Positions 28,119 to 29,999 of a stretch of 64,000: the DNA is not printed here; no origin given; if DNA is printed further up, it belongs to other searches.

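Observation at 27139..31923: Four-gene envelope operon with translationally coupled ATGA overlaps, bracketed by paralogous lipoproteins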

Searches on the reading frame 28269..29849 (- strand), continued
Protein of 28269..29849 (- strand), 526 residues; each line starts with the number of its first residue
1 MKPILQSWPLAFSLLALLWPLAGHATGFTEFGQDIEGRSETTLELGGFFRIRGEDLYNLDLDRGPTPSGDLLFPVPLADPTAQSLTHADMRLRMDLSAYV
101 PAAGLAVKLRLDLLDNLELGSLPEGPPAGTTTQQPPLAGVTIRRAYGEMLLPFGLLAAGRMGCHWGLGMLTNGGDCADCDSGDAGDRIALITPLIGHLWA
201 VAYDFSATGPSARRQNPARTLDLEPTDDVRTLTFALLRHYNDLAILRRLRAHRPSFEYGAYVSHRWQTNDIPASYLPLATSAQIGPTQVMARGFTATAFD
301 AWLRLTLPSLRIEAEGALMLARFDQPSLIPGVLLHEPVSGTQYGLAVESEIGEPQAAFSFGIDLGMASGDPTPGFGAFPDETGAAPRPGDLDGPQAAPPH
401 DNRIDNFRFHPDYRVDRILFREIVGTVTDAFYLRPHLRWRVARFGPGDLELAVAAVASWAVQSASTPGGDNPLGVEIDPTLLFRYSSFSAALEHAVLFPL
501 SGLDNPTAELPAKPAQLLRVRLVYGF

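Call 72: search_protein_families(library=pfam, proteins=[L086:12455-12733:+, L085:6898-7167:-, L001:4681-5058:+], max_evalue=10)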
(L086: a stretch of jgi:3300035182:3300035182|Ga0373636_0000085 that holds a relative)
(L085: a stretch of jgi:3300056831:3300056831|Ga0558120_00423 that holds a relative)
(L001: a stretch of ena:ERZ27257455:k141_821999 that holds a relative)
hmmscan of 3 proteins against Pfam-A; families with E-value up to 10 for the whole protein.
L086:12455-12733:+ (92 aa): 0 families

L085:6898-7167:- (89 aa): 3 families
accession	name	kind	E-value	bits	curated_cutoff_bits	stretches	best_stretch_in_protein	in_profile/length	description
PF10157.14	BORCS6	-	0.073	13.7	35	1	1-38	37-74/101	BLOC-1-related complex sub-unit 6 C-terminal helix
PF06320.18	GCN5L1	-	0.1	13.3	23.9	1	3-55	18-69/114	GCN5-like protein 1 (GCN5L1)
PF25644.1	Seadorna_VP4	-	0.1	11.2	27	1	21-58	496-533/627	Seadornavirus membrane penetration protein VP4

L001:4681-5058:+ (125 aa): 3 families
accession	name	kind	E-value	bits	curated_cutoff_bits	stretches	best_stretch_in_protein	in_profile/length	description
PF09548.15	Spore_III_AB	-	0.0055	17.2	32.5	1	23-100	81-158/170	Stage III sporulation protein AB (spore_III_AB)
PF14389.11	Lzipper-MIP1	-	0.049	14.4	32.2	1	63-97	44-79/84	Leucine-zipper of ternary complex factor MIP1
PF23991.1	DUF7310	-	0.15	13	40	1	69-117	30-79/83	Coiled-coil region of unknown function (DUF7310)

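Call 75: search_protein_representatives(alignment_id=A3)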
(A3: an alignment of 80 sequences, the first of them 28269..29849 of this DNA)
Query: 80 sequences, 522 profile positions. Proteins with E-value up to 0.001 (for the whole library): 1377; up to 1e-10: 898; up to 1e-30: 470. The best 150 are listed.
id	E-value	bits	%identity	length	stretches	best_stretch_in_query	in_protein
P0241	4.6e-229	777.9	-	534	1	7-522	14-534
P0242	6.7e-213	724.6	-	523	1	7-522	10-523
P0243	7.7e-187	638.6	-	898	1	32-522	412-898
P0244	7.9e-187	638.5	-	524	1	5-522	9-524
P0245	3.9e-185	632.9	-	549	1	8-522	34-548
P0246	2.5e-183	627.0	-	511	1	14-522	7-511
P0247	2.1e-182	623.9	-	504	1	2-522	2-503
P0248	4.1e-179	613.1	-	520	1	29-522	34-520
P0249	4.0e-177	606.5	-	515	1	5-522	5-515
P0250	1.2e-175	601.7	-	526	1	5-522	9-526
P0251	3.5e-175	600.1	-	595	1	32-522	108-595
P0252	2.5e-174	597.3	-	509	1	9-522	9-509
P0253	4.6e-174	596.4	-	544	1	9-522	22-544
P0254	2.1e-167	574.4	-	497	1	5-522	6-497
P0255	2.9e-164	564.1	-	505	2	286-520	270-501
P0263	1.8e-138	478.9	-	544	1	35-520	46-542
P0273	7.3e-124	430.8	-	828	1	36-520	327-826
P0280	3.7e-113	395.5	-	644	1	36-515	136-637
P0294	1.3e-99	350.7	-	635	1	33-518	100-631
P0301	1.6e-92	327.4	-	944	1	38-510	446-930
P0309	5.8e-86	305.7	-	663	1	36-512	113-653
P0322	1.2e-79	284.9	-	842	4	75-320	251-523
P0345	6.2e-72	259.4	-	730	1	25-504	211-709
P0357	1.2e-69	251.9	-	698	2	25-463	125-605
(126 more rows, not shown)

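Call 76: search_protein_families(library=ncbifam, proteins=[P0243, P0273, P0301, P0280, P0294, P0309, P0345, P0357, P0322, P0263], max_evalue=0.001)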
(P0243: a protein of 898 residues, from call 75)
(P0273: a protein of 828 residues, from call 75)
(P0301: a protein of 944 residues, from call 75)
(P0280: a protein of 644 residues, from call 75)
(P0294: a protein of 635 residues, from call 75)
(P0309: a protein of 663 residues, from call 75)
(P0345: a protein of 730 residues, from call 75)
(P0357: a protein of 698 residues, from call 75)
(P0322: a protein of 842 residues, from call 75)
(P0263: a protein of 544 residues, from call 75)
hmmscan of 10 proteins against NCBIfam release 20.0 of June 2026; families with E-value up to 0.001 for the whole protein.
P0243 (898 aa): 29 families (the best 25 are shown)
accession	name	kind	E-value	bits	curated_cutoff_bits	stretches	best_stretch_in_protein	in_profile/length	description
TIGR04551.1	TIGR04551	subfamily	1.7e-86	291.2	300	1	419-894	2-515/519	TIGR04551 family protein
NF011457.0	PRK14875.1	equivalog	2.6e-36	125.4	307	1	31-294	111-370/372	acetoin dehydrogenase dihydrolipoyllysine-residue acetyltransferase subunit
NF051488.1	bifunc_PcaDC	exception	1.5e-29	103.3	390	1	42-308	4-255/375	bifunctional 3-oxoadipate enol-lactonase/4-carboxymuconolactone decarboxylase PcaDC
NF002938.0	PRK03592.1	equivalog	2.2e-27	96.2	241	1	30-159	10-139/298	haloalkane dehalogenase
TIGR03056.1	bchO_mg_che_rel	equivalog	7.1e-27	94.1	172.55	2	32-144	8-123/278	alpha/beta fold hydrolase BchO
TIGR02427.1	protocat_pcaD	equivalog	1.2e-25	90.4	255.85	2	44-148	6-111/251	3-oxoadipate enol-lactonase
NF045632.1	hydroxlase_HsaD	equivalog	8e-24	84.1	400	1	32-293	14-288/290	4,5:9,10-diseco-3-hydroxy-5,9,17-trioxoandrosta-1(10),2-diene-4-oate hydrolase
NF050089.1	i_nPHAscl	equivalog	2.7e-21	75.9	300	1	41-148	8-116/288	intracellular short-chain-length polyhydroxyalkanoate depolymerase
NF051487.1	bifunc_PcaCD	exception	4.4e-19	68.9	430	1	42-294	162-412/413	bifunctional 4-carboxymuconolactone decarboxylase/3-oxoadipate enol-lactonase PcaCD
TIGR03343.1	biphenyl_bphD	equivalog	6.6e-19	68.2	462.15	1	40-294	20-281/282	2-hydroxy-6-oxo-6-phenylhexa-2,4-dienoate hydrolase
TIGR03611.1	RutD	equivalog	3.2e-18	66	238.5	1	48-150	11-114/258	pyrimidine utilization protein D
TIGR03695.1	menH_SHCHC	equivalog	1.8e-17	63.6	208.55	1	50-146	2-101/252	2-succinyl-6-hydroxy-2,4-cyclohexadiene-1-carboxylate synthase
TIGR01738.1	bioH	equivalog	9.9e-16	58.1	206.95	1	50-146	3-95/245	pimeloyl-ACP methyl ester esterase BioH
NF002873.0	PRK03204.1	equivalog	5.7e-14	52.1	466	1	39-152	23-137/286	haloalkane dehalogenase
NF002043.0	PRK00870.1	subfamily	1.4e-13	51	265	1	24-152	13-151/302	haloalkane dehalogenase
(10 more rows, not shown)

P0273 (828 aa): 29 families (the best 25 are shown)
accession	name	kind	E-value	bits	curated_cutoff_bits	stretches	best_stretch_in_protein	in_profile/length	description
TIGR04551.1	TIGR04551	subfamily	8.2e-98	328.5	300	1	330-827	2-518/519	TIGR04551 family protein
NF051488.1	bifunc_PcaDC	exception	4.7e-34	118.1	390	1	47-326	2-255/375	bifunctional 3-oxoadipate enol-lactonase/4-carboxymuconolactone decarboxylase PcaDC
NF011457.0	PRK14875.1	equivalog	1.6e-31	109.6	307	1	37-302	112-370/372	acetoin dehydrogenase dihydrolipoyllysine-residue acetyltransferase subunit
TIGR02427.1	protocat_pcaD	equivalog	5.9e-28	97.9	255.85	1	47-301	2-250/251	3-oxoadipate enol-lactonase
NF002938.0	PRK03592.1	equivalog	1.5e-21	77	241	1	44-163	19-136/298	haloalkane dehalogenase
NF045632.1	hydroxlase_HsaD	equivalog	2.2e-20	72.8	400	1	43-302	20-289/290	4,5:9,10-diseco-3-hydroxy-5,9,17-trioxoandrosta-1(10),2-diene-4-oate hydrolase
TIGR03056.1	bchO_mg_che_rel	equivalog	4.5e-18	65.2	172.55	2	51-146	22-118/278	alpha/beta fold hydrolase BchO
NF051487.1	bifunc_PcaCD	exception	4.9e-18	65.4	430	1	51-302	166-412/413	bifunctional 4-carboxymuconolactone decarboxylase/3-oxoadipate enol-lactonase PcaCD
TIGR03611.1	RutD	equivalog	5.6e-18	65.2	238.5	1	48-302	2-256/258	pyrimidine utilization protein D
NF004514.1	PRK05855.1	equivalog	5e-16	58.4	455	1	41-141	6-109/578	SDR family oxidoreductase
NF050089.1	i_nPHAscl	equivalog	5e-15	55.3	300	1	46-155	8-116/288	intracellular short-chain-length polyhydroxyalkanoate depolymerase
NF007954.0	PRK10673.1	equivalog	6.5e-15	55.1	399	1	59-153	18-111/255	esterase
TIGR03695.1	menH_SHCHC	equivalog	2e-14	53.6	208.55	1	57-155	2-103/252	2-succinyl-6-hydroxy-2,4-cyclohexadiene-1-carboxylate synthase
TIGR01738.1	bioH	equivalog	2.7e-13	50.1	206.95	1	57-154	4-96/245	pimeloyl-ACP methyl ester esterase BioH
TIGR03343.1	biphenyl_bphD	equivalog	5.2e-11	42.3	462.15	1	57-298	30-277/282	2-hydroxy-6-oxo-6-phenylhexa-2,4-dienoate hydrolase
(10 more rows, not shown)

P0301 (944 aa): 32 families (the best 25 are shown)
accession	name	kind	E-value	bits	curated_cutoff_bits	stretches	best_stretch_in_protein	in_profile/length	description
TIGR04551.1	TIGR04551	subfamily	5e-95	319.3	300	1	446-944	1-519/519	TIGR04551 family protein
NF011457.0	PRK14875.1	equivalog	1.4e-31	109.8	307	2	33-158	104-230/372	acetoin dehydrogenase dihydrolipoyllysine-residue acetyltransferase subunit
NF051488.1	bifunc_PcaDC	exception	3.6e-25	88.9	390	1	54-312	5-255/375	bifunctional 3-oxoadipate enol-lactonase/4-carboxymuconolactone decarboxylase PcaDC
NF045632.1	hydroxlase_HsaD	equivalog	9.5e-24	83.8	400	2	41-158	14-136/290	4,5:9,10-diseco-3-hydroxy-5,9,17-trioxoandrosta-1(10),2-diene-4-oate hydrolase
TIGR02427.1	protocat_pcaD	equivalog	2.5e-23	82.8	255.85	1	53-304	4-250/251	3-oxoadipate enol-lactonase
TIGR03611.1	RutD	equivalog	1.2e-22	80.6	238.5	1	59-306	12-257/258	pyrimidine utilization protein D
TIGR03056.1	bchO_mg_che_rel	equivalog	1.2e-22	80.2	172.55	1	41-303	8-276/278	alpha/beta fold hydrolase BchO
NF002938.0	PRK03592.1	equivalog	5.5e-20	71.9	241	1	39-163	10-133/298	haloalkane dehalogenase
TIGR03695.1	menH_SHCHC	equivalog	9.3e-20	71.1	208.55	1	61-304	3-251/252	2-succinyl-6-hydroxy-2,4-cyclohexadiene-1-carboxylate synthase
NF050089.1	i_nPHAscl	equivalog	4.6e-17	62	300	1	51-158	9-116/288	intracellular short-chain-length polyhydroxyalkanoate depolymerase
TIGR03343.1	biphenyl_bphD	equivalog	1.7e-16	60.3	462.15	1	47-305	18-281/282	2-hydroxy-6-oxo-6-phenylhexa-2,4-dienoate hydrolase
NF052614.1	AB_fold_OlsI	equivalog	2.3e-16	60.1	385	1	110-312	72-264/272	ornithine lipid biosynthesis O-acyltransferase OlsI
NF051487.1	bifunc_PcaCD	exception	1.7e-15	57.1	430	1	63-305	175-412/413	bifunctional 4-carboxymuconolactone decarboxylase/3-oxoadipate enol-lactonase PcaCD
TIGR01738.1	bioH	equivalog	3.6e-15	56.3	206.95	1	62-303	6-244/245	pimeloyl-ACP methyl ester esterase BioH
NF002873.0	PRK03204.1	equivalog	2.1e-13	50.3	466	1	59-295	33-276/286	haloalkane dehalogenase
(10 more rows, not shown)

P0280 (644 aa): 1 family
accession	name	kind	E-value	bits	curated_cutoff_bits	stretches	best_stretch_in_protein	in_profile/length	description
TIGR04551.1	TIGR04551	subfamily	6.4e-164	546.7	300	1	138-644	1-519/519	TIGR04551 family protein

P0294 (635 aa): 1 family
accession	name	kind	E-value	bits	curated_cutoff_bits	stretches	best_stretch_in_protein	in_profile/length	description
TIGR04551.1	TIGR04551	subfamily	1.2e-164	549.1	300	1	106-635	2-519/519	TIGR04551 family protein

P0309 (663 aa): 1 family
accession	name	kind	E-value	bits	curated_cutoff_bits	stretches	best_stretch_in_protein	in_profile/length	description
TIGR04551.1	TIGR04551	subfamily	4.2e-135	451.6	300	1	115-663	1-519/519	TIGR04551 family protein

P0345 (730 aa): 1 family
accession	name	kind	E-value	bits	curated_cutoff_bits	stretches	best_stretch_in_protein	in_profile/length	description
TIGR04551.1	TIGR04551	subfamily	9.8e-133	443.8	300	1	225-730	2-519/519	TIGR04551 family protein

P0357 (698 aa): 1 family
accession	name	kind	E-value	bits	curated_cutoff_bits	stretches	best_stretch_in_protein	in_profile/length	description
TIGR04551.1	TIGR04551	subfamily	1.8e-135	452.8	300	1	138-698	1-519/519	TIGR04551 family protein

P0322 (842 aa): 1 family
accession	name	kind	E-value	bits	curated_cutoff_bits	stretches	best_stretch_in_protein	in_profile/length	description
TIGR04551.1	TIGR04551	subfamily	8.9e-152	506.6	300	1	127-780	1-499/519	TIGR04551 family protein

P0263 (544 aa): 1 family
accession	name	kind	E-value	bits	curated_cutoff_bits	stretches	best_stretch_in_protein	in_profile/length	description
TIGR04551.1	TIGR04551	subfamily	2e-114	383.3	300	1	49-540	1-515/519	TIGR04551 family protein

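Call 78: find_homologous_proteins(query=P0294, max_evalue=1e-20)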
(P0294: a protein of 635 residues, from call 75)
Query P0294 (635 aa): 392 proteins with E <= 1e-20 among 8000 candidates; the best 120 are listed.
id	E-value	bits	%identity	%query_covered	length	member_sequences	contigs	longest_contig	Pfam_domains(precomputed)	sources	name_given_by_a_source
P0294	0.0e+0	1443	100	100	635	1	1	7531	-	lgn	-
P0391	7.7e-192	657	48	96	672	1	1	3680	-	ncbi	-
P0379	5.4e-176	605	46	97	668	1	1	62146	-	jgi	jgi:uncharacterized protein (TIGR04551 family)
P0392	8.6e-172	591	48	91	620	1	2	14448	-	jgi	-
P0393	2.4e-170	586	47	97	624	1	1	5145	-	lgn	-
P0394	2.0e-168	580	47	97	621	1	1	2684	-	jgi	jgi:uncharacterized protein (TIGR04551 family)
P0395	3.0e-167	576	47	93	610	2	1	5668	-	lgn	-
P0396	3.2e-167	576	47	93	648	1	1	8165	-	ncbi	-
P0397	3.6e-167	576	46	91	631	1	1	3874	-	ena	-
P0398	1.4e-164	567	45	100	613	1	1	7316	-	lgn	-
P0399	1.6e-163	564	47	93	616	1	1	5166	-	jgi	-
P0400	2.0e-163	563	45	97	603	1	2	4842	-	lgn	-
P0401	2.5e-162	560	47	91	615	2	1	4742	-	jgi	jgi:uncharacterized protein (TIGR04551 family)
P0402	1.6e-160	554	47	91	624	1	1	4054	-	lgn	-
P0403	4.2e-160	552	46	91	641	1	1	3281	-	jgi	-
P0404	1.8e-159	550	45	91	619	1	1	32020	-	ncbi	ncbi:MAG: TIGR04551 family protein [Myxococcota bacterium]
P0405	7.1e-159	548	47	86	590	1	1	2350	-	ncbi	ncbi:MAG: TIGR04551 family protein, partial [Myxococcales bacterium]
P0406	3.9e-158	546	48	93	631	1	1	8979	-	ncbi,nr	ncbi:MAG: TIGR04551 family protein [Deltaproteobacteria bacterium]|nr:TIGR04551 family protein [Delt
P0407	5.9e-158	545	45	92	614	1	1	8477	-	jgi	jgi:uncharacterized protein (TIGR04551 family)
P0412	1.5e-154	534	45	93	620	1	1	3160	-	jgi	jgi:uncharacterized protein (TIGR04551 family)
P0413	8.3e-154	531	45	92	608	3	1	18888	-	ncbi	ncbi:MAG TPA: TIGR04551 family protein [Myxococcaceae bacterium]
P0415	1.6e-152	527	45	91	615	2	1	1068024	-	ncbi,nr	ncbi:TIGR04551 family protein [Myxococcaceae bacterium JPH2]|nr:TIGR04551 family protein [Myxococcac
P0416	1.6e-152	527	45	92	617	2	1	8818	-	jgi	jgi:uncharacterized protein (TIGR04551 family)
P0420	2.3e-151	523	43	91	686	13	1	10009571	-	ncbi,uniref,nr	ncbi:TIGR04551 family protein [Stigmatella sp. ncwal1]|uniref:TIGR04551 family protein n=2 Tax=Stigm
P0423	7.5e-151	522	45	92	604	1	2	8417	-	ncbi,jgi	jgi:uncharacterized protein (TIGR04551 family)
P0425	9.4e-151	521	44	92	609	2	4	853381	-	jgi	jgi:uncharacterized protein (TIGR04551 family)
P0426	1.1e-150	521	45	91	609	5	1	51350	-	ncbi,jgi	jgi:uncharacterized protein (TIGR04551 family)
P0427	2.3e-150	520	44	94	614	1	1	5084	-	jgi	jgi:uncharacterized protein (TIGR04551 family)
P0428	5.5e-150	519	45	94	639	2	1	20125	-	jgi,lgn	jgi:uncharacterized protein (TIGR04551 family)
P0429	1.6e-149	517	45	96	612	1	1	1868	-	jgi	jgi:uncharacterized protein (TIGR04551 family)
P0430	4.3e-149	516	43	99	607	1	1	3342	-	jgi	jgi:uncharacterized protein (TIGR04551 family)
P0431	9.0e-149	515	45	93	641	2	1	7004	-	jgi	jgi:uncharacterized protein (TIGR04551 family)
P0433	1.9e-148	514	44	92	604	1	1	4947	-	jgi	jgi:uncharacterized protein (TIGR04551 family)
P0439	9.7e-148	511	42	100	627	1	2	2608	-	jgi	jgi:uncharacterized protein (TIGR04551 family)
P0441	1.6e-147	511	42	97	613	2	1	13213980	-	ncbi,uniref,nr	ncbi:TIGR04551 family protein [Archangium violaceum]|uniref:TIGR04551 family protein n=1 Tax=Archang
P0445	3.3e-147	510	44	92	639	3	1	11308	-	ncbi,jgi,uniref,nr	ncbi:TIGR04551 family protein [Hyalangium sp.]|uniref:TIGR04551 family protein n=1 Tax=Hyalangium sp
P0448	1.0e-146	508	42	100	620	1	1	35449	-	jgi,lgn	jgi:uncharacterized protein (TIGR04551 family)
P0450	3.0e-146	507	46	91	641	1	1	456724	-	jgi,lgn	jgi:uncharacterized protein (TIGR04551 family)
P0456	1.3e-145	504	43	97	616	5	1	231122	-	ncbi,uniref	ncbi:TIGR04551 family protein [Archangium sp.]|uniref:TIGR04551 family protein n=1 Tax=Archangium sp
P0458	2.4e-145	504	43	91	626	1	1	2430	-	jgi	jgi:uncharacterized protein (TIGR04551 family)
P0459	4.0e-145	503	43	97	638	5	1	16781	-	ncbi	ncbi:MAG: TIGR04551 family protein [Archangium sp.]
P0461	5.2e-145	502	42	95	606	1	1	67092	-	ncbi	ncbi:MAG: TIGR04551 family protein [Myxococcaceae bacterium]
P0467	1.7e-144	501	42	96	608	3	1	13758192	-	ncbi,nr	ncbi:TIGR04551 family protein [Archangium lansingense]|nr:TIGR04551 family protein [Archangium lansi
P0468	1.9e-144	501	43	92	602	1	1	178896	-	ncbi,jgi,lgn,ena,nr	ncbi:MAG TPA: TIGR04551 family protein [Myxococcaceae bacterium]|nr:TIGR04551 family protein [Myxoco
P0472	3.6e-144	500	43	93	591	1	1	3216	-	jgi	jgi:uncharacterized protein (TIGR04551 family)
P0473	6.5e-144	499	43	99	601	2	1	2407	-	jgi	jgi:uncharacterized protein (TIGR04551 family)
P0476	1.6e-143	497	43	100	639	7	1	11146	-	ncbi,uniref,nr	ncbi:TIGR04551 family protein [Corallococcus sicarius]|uniref:TIGR04551 family protein n=2 Tax=Coral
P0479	3.7e-143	496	43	95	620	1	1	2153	-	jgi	jgi:uncharacterized protein (TIGR04551 family)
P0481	7.4e-143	495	43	99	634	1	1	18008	-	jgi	jgi:uncharacterized protein (TIGR04551 family)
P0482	7.8e-143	495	43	93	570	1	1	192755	-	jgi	jgi:uncharacterized protein (TIGR04551 family)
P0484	1.1e-142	495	44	91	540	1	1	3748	-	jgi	jgi:uncharacterized protein (TIGR04551 family)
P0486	1.8e-142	494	43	100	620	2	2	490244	-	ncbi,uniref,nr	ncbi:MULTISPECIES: TIGR04551 family protein [Corallococcus]|uniref:TIGR04551 family protein n=1 Tax=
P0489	4.5e-142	493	45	91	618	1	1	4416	-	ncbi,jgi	jgi:uncharacterized protein (TIGR04551 family)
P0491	1.5e-141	491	40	94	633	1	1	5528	-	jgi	jgi:uncharacterized protein (TIGR04551 family)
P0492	1.5e-141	491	43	92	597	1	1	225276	-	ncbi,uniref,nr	ncbi:TIGR04551 family protein [Hyalangium rubrum]|uniref:TIGR04551 family protein n=1 Tax=Hyalangium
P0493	1.9e-141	491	44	89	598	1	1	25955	-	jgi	jgi:uncharacterized protein (TIGR04551 family)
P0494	2.1e-141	491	41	100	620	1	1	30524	-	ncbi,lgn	ncbi:MAG: TIGR04551 family protein [Myxococcaceae bacterium]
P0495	2.4e-141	490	43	100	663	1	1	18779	-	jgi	jgi:uncharacterized protein (TIGR04551 family)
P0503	2.5e-140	487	43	91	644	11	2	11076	-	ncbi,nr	ncbi:TIGR04551 family protein [Corallococcus sp. CA047B]|nr:TIGR04551 family protein [Corallococcus 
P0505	4.1e-140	486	43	91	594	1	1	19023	-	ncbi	ncbi:MAG: TIGR04551 family protein [Myxococcaceae bacterium]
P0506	6.2e-140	486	44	91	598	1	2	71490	-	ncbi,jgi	jgi:uncharacterized protein (TIGR04551 family)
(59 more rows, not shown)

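Call 79: find_encoding_contigs(protein=P0486, flank=9000, max_places=2)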
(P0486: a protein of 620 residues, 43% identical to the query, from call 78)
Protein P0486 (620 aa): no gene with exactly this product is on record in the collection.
